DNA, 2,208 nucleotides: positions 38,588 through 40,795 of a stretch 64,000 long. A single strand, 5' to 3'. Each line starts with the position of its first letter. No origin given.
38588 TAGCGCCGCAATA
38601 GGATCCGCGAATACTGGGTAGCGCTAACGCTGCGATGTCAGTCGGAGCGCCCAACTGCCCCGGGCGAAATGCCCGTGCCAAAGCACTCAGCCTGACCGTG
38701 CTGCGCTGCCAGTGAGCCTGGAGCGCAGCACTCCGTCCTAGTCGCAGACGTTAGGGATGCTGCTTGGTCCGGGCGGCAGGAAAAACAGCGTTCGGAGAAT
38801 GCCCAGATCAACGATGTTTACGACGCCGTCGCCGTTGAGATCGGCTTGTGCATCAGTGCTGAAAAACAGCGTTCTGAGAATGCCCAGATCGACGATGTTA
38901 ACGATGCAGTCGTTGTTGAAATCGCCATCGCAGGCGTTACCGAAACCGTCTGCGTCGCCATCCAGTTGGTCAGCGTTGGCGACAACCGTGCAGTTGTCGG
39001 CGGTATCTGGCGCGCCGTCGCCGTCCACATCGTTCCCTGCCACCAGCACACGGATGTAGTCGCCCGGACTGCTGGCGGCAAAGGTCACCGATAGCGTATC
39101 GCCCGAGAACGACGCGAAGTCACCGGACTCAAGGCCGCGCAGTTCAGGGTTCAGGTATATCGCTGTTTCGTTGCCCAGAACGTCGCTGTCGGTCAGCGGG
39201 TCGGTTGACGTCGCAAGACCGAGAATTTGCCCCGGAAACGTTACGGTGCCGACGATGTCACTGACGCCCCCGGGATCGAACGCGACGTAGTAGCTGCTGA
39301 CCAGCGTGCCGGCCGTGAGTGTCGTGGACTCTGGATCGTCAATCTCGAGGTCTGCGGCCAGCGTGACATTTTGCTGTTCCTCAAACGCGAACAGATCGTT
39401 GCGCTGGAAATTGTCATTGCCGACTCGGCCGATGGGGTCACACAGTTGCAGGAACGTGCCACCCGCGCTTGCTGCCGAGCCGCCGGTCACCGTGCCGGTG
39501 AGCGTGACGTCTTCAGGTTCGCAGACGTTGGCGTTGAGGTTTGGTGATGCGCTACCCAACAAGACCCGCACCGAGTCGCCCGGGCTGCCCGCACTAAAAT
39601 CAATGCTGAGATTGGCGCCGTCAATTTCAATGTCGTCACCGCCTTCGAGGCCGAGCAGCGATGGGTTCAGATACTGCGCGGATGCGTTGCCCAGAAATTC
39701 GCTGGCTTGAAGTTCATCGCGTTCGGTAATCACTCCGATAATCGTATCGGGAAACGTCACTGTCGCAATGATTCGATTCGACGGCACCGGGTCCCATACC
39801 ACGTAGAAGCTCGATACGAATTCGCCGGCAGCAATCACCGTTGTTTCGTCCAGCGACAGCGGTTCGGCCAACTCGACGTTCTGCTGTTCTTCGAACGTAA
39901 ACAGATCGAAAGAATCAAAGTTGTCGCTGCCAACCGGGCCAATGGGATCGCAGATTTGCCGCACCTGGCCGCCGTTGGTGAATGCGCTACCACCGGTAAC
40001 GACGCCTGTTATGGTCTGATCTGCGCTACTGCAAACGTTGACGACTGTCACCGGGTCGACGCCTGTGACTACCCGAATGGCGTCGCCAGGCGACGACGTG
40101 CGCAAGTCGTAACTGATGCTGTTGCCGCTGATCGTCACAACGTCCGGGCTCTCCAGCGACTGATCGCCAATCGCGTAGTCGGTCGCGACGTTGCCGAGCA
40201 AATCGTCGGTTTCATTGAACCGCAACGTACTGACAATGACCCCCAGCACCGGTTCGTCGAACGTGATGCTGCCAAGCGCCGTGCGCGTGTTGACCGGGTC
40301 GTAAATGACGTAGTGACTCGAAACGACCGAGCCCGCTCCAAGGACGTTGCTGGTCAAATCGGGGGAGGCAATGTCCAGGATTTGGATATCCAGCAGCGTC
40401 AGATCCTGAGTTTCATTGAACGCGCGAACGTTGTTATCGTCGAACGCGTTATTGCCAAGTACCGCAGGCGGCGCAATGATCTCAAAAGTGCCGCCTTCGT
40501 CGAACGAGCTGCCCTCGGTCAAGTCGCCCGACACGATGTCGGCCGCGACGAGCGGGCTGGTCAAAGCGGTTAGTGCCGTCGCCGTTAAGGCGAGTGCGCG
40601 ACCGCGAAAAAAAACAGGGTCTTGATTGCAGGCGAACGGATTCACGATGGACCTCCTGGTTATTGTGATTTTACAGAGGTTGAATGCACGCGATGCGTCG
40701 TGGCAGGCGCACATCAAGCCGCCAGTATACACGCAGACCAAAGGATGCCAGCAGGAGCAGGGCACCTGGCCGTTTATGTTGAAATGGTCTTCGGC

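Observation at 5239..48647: Six secreted proteins with unrelated passenger domains share one TSP3 + dockerin-like calcium module, suggesting a docking or surface-display system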

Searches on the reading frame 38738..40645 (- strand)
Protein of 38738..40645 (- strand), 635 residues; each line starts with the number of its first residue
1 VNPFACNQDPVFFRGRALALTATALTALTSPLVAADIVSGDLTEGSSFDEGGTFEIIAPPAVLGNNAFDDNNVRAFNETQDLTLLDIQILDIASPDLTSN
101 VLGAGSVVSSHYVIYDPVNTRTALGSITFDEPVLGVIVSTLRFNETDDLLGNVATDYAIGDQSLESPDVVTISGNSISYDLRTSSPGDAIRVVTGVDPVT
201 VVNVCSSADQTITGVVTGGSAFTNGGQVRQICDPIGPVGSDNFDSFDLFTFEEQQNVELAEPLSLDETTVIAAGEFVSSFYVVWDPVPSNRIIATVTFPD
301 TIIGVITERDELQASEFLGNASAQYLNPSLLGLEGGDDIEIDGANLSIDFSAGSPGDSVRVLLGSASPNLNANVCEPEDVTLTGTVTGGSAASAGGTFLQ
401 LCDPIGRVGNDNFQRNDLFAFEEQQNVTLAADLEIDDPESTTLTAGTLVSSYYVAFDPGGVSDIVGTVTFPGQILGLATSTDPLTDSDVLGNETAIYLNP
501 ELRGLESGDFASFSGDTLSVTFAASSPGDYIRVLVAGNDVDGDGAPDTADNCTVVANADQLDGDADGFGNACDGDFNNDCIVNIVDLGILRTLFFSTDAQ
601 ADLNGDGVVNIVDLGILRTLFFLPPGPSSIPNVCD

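Call 5: search_protein_families(library=pfam, proteins=[window:38738-40645:-], max_evalue=0.1)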
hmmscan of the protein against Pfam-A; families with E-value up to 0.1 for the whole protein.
window:38738-40645:- (635 aa): 2 families
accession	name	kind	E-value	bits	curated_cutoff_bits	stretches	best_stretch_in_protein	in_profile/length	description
PF02412.23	TSP_3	-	7.6e-06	25.9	25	2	538-560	14-36/36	Thrombospondin type 3 repeat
PF00404.24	Dockerin_1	-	0.0023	18.5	22.9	1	574-617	2-52/57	Dockerin type I domain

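Call 7: search_protein_families(library=ncbifam, proteins=[window:38738-40645:-], max_evalue=0.1)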
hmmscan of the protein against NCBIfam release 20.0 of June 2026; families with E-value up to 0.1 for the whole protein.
window:38738-40645:- (635 aa): 3 families
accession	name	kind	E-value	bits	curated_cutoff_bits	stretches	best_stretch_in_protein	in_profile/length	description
NF047638.1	throspo3_MtsC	equivalog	2.8e-11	42.9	350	1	538-608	194-260/428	cell-cell cohesion MYXO-CTERM protein MtsC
NF045500.1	Omp28_seleno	equivalog_domain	0.0003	20.2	200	1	537-575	272-310/377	Omp28-related selenoprotein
NF041540.1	dockerin_GC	domain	0.018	15.4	29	1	572-615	1-57/67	GC-type dockerin domain-anchored protein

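Call 73: predict_structure(alignment_id=A5)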
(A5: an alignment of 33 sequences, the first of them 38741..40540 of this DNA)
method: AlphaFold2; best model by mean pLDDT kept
length: 600 residues; sequences in the alignment: 33
mean_pLDDT: 85.1   pTM: 0.52
mean pLDDT of the five models: 85.1, 84.8, 83.7, 82.6, 80.7
residues with pLDDT >= 90: 245; 70-90: 291; 50-70: 51; < 50: 13
segments of 3 or more residues with pLDDT < 50: 331-336, 592-595
pLDDT, mean of each block of 10 residues (from residue 1): 96 96 92 91 94 87 87 96 94 97 87 90 85 92 93 93 86 87 87 88 76 89 81 77 89 86 90 90 82 80 89 85 84 58 89 90 87 67 91 89 89 90 85 94 90 85 76 91 91 86 68 63 67 76 82 91 87 88 70 48
secondary structure, 60 per line:
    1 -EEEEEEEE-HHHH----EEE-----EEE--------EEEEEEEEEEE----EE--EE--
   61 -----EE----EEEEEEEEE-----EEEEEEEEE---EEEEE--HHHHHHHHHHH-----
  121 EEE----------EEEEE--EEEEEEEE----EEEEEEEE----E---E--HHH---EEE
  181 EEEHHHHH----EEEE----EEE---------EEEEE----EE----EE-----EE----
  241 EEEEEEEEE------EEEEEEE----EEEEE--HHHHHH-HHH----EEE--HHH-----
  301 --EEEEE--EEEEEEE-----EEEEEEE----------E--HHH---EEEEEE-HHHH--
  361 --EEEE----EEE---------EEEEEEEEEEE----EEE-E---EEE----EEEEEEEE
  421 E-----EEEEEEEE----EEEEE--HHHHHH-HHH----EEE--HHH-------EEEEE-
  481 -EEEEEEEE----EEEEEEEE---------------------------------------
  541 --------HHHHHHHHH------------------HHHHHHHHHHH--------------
elements in order: E2-9 H11-14 E19-21 E27-29 E38-48 E72-80 E86-94 E98-102 H105-115 E121-123 E134-138 E141-148 E153-160 E178-183 H184-188 E193-196 E201-203 E213-217 E241-249 E256-262 E267-271 H274-279 E288-290 E303-307 E310-316 E322-328 E348-353 H355-358 E363-366 E371-373 E383-393 E398-400 E406-408 E413-421 E427-434 E439-443 H446-451 E460-462 E475-479 E482-489 E494-501 H549-557 H576-586

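Call 75: fold_search(model_id=the predicted structure, library=pdb)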
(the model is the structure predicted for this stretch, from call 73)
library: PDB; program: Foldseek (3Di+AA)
matches with E <= 10: 511; with E <= 0.001: 0
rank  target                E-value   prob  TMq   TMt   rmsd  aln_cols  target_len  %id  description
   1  9vg7_A                5.4e-03  0.03  0.06  0.05  30.6       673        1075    8  Cryo-EM Structure of Rc-o319 Ectodomain trimer (released 2025-08-27)
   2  1j0m                  1.3e-02  0.13  0.10  0.09  25.5       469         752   10  Crystal Structure of Bacillus sp. GL1 Xanthan Lyase that Acts on Side Chains of Xanthan (released 2003-04-01)
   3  2y3n_B                3.0e-02  1.00  0.08  0.70   1.2        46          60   43  Type II cohesin-dockerin domain from Bacteroides cellolosolvens (released 2012-01-11)
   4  2e22                  3.0e-02  0.07  0.09  0.08  25.6       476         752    9  Crystal structure of xanthan lyase in complex with mannose (released 2007-01-30)
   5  4o49                  3.1e-02  0.02  0.08  0.07  21.8       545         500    9  Crystal structure of the vaccine antigen Transferrin Binding Protein B (TbpB) mutant Tyr-174-Ala from Actinobacillus ple (released 2015-01-14)
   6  7n9c_B                5.4e-02  0.02  0.07  0.06  23.3       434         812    8  Potent neutralizing nanobodies resist convergent circulating variants of SARS-CoV-2 by targeting novel and conserved e (released 2021-08-04)
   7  9fti_A                5.8e-02  0.04  0.08  0.08  23.6       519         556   10  Open conformation of the pentameric ligand-gated ion channel, DeCLIC at pH 5 with 10mM EDTA (released 2024-09-11)
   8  6q2f                  6.4e-02  0.12  0.10  0.06  18.0       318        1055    8  Structure of Rhamnosidase from Novosphingobium sp. PP1Y (released 2019-11-27)
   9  2x03_B                7.2e-02  0.08  0.09  0.08  19.6       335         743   11  The X-ray structure of the Streptomyces coelicolor A3 Chondroitin AC Lyase Y253A mutant (released 2010-08-18)
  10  9i93_A                7.2e-02  0.02  0.06  0.07  26.9       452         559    9  Cryo-EM structure of Shigella flexneri LptDE bound by a Bicyclic peptide molecule (Compound 2) (released 2025-10-15)
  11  9i98_A                7.2e-02  0.01  0.05  0.05  25.2       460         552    9  Cryo-EM structure of Shigella flexneri LptDE bound by a Bicyclic peptide molecule (Compound 13) (released 2025-10-15)
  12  2wda_A                1.0e-01  0.08  0.10  0.08  19.6       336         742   11  The X-ray structure of the Streptomyces coelicolor A3 Chondroitin AC Lyase in Complex with Chondroitin sulphate (released 2010-04-21)
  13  7ej4_A                1.0e-01  0.01  0.05  0.04  36.6       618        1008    9  Cryo-EM structure of SARS-CoV-2 spike in complex with a neutralizing antibody RBD-chAb-25 (released 2021-06-23)
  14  9i95_A                1.1e-01  0.01  0.05  0.05  26.4       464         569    9  Cryo-EM structure of Shigella flexneri LptDE bound by a Bicyclic peptide molecule (Compound 4) (released 2025-10-15)
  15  7eb4_B                1.1e-01  0.01  0.06  0.04  33.5       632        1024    9  Cryo-EM structure of SARS-CoV-2 Spike D614G variant, two RBD-up conformation 1 (released 2021-06-23)
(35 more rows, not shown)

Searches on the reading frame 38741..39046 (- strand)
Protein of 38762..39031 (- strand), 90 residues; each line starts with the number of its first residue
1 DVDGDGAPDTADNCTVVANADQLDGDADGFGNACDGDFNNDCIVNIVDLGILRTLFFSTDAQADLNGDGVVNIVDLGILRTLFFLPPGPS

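Call 8: search_protein_families(library=pfam, proteins=[window:38762-39031:-], max_evalue=10)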
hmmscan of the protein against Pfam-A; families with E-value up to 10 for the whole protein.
seq(90 aa): 5 families
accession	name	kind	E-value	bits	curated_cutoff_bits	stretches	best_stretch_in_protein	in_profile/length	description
PF02412.23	TSP_3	-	2.6e-08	33.8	25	2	1-22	15-36/36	Thrombospondin type 3 repeat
PF00404.24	Dockerin_1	-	0.00034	21.2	22.9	1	36-79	2-52/57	Dockerin type I domain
PF13202.12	EF-hand_5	-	0.46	10.5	25.9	1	62-71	7-16/25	EF hand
PF20389.3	DUF6684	-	0.89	10.1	24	0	35-55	7-27/79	Family of unknown function (DUF6684)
PF00036.39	EF-hand_1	-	1.6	8.9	25.4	1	62-76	8-22/29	EF hand domain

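Call 31: predict_structure(alignment_id=A2)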
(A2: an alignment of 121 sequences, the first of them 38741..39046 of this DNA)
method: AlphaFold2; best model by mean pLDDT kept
length: 102 residues; sequences in the alignment: 121
mean_pLDDT: 96.0   pTM: 0.84
mean pLDDT of the five models: 96.0, 95.5, 94.9, 94.0, 82.3
residues with pLDDT >= 90: 97; 70-90: 3; 50-70: 2; < 50: 0
segments of 3 or more residues with pLDDT < 50: none
pLDDT, mean of each block of 10 residues (from residue 1): 86 97 96 97 98 99 98 97 98 96 91
secondary structure, 60 per line:
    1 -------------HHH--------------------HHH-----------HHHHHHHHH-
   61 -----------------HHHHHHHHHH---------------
elements in order: H51-59 H78-87
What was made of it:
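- The AlphaFold2 model has pLDDT 96 and pTM 0.84 (call 31).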

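Call 34: fold_search(model_id=the predicted structure, library=pdb)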
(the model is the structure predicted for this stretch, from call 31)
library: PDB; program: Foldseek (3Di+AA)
matches with E <= 10: 42; with E <= 0.001: 1
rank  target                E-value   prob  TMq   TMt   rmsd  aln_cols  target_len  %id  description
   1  2y3n_B                3.5e-04  1.00  0.48  0.79   1.2        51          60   41  Type II cohesin-dockerin domain from Bacteroides cellolosolvens (released 2012-01-11)
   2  4fl4_L                3.0e-02  1.00  0.45  0.16   2.9        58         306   26  Scaffoldin conformation and dynamics revealed by a ternary complex from the Clostridium thermocellum cellulosome (released 2012-06-27)
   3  3kcp_A                6.2e-02  1.00  0.47  0.16   1.2        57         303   24  Crystal structure of interacting Clostridium thermocellum multimodular components (released 2010-02-09)
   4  2y3n_D                6.7e-02  1.00  0.39  0.79   3.2        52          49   33  Type II cohesin-dockerin domain from Bacteroides cellolosolvens (released 2012-01-11)
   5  5g5d_B                7.6e-02  0.99  0.42  0.28   4.0        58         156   24  Crystal Structure of the CohScaC2-XDocCipA type II complex from Clostridium thermocellum (released 2017-04-05)
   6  2rhp_A                9.9e-02  0.99  0.37  0.07   2.8        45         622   47  The Thrombospondin-1 Polymorphism Asn700Ser Associated with Cornoary Artery Disease Causes Local and Long-Ranging Chan (released 2008-05-27)
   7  1ux6                  1.2e-01  0.98  0.35  0.11   5.0        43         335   51  Structure of a thrombospondin C-terminal fragment reveals a novel calcium core in the type 3 repeats (released 2004-03-18)
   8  4u3s_B                1.3e-01  0.99  0.42  0.28   1.7        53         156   23  Crystal structure of Coh3ScaB-XDoc_M1ScaA complex: A N-terminal interface mutant of type II Cohesin-X-Dockerin complex (released 2015-07-29)
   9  4fl4_I                1.4e-01  0.99  0.46  0.16   3.0        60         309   25  Scaffoldin conformation and dynamics revealed by a ternary complex from the Clostridium thermocellum cellulosome (released 2012-06-27)
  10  4wi0_B                1.8e-01  0.97  0.39  0.26   3.8        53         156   24  Crystal structure of Coh3ScaB-XDoc_M2ScaA complex: A C-terminal interface mutant of type II Cohesin-X-Dockerin complex (released 2015-10-07)
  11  4fl4_C                1.9e-01  0.99  0.43  0.15   3.3        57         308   26  Scaffoldin conformation and dynamics revealed by a ternary complex from the Clostridium thermocellum cellulosome (released 2012-06-27)
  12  5m0y_B                2.2e-01  0.98  0.42  0.28   1.9        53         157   30  Crystal Structure of the CohScaA-XDocCipB type II complex from Clostridium thermocellum at 1.5Angstrom resolution (released 2017-09-06)
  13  2ozn_B                2.3e-01  0.99  0.43  0.34   0.9        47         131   30  The Cohesin-Dockerin Complex of NagJ and NagH from Clostridium perfringens (released 2008-05-06)
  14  5k39_B                2.3e-01  0.98  0.39  0.26   1.4        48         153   29  THE TYPE II COHESIN DOCKERIN COMPLEX FROM CLOSTRIDIUM THERMOCELLUM (released 2017-03-29)
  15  2b59_B                3.2e-01  0.97  0.43  0.29   3.4        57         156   26  The type II cohesin dockerin complex (released 2005-10-11)
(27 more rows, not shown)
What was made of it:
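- On Dockerin (Pfam PF00404 Dockerin_1): Foldseek's best hit is 2Y3N_B (TM 0.79, rmsd 1.2 Å), and ranks 1-25 are all dockerins or TSP type-3 repeats (calls 31, 34).
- The best is 2Y3N_B: TM 0.79, rmsd 1.2 Å, 41% identity (call 34).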
